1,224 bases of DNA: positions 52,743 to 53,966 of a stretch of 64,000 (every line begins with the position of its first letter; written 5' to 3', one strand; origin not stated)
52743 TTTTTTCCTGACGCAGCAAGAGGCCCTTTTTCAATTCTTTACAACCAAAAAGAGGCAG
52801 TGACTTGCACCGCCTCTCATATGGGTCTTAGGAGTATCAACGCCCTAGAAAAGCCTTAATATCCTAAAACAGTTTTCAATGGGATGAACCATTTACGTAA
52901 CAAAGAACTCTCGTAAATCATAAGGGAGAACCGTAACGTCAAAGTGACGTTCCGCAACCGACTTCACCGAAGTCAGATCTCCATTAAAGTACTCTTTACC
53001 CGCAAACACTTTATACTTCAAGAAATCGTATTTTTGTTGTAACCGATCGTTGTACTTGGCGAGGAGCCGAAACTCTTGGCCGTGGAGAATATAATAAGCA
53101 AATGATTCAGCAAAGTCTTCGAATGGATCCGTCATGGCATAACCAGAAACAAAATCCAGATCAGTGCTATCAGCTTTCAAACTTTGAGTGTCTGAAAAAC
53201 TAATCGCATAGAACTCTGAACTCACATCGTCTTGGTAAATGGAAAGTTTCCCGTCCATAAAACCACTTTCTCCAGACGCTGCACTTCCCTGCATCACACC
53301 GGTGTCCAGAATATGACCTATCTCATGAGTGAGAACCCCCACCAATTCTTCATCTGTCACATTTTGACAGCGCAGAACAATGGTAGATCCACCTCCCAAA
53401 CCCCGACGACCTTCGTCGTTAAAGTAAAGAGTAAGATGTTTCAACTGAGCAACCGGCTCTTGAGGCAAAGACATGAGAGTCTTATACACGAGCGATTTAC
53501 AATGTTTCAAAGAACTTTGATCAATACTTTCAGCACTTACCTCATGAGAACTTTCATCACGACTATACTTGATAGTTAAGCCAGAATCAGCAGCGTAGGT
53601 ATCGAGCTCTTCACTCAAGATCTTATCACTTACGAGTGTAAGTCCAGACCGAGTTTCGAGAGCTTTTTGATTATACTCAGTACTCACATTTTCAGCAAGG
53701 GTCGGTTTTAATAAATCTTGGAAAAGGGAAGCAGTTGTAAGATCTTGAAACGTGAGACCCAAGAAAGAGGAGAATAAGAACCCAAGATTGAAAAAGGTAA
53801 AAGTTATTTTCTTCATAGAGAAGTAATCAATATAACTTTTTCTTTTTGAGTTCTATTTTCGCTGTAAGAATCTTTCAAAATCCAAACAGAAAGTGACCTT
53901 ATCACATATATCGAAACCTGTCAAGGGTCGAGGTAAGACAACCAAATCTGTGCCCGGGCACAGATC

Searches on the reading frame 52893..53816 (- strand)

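Call 10: search_protein_families(library=pfam, proteins=[window:52893-53816:-], max_evalue=0.001)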
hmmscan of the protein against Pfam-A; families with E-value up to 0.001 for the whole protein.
window:52893-53816:- (307 aa): 3 families
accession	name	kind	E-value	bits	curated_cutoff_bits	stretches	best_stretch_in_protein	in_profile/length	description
PF15887.11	Peptidase_Mx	-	1e-07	32.1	27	1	158-244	86-165/236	Putative zinc-binding metallo-peptidase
PF07737.17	ATLF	-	5.4e-05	23.4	27.4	1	143-252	92-179/193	Anthrax toxin lethal factor, N- and C-terminal domain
PF15890.11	Peptidase_Mx1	-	8.9e-05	22.4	25.6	1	202-248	146-198/240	Putative zinc-binding metallo-peptidase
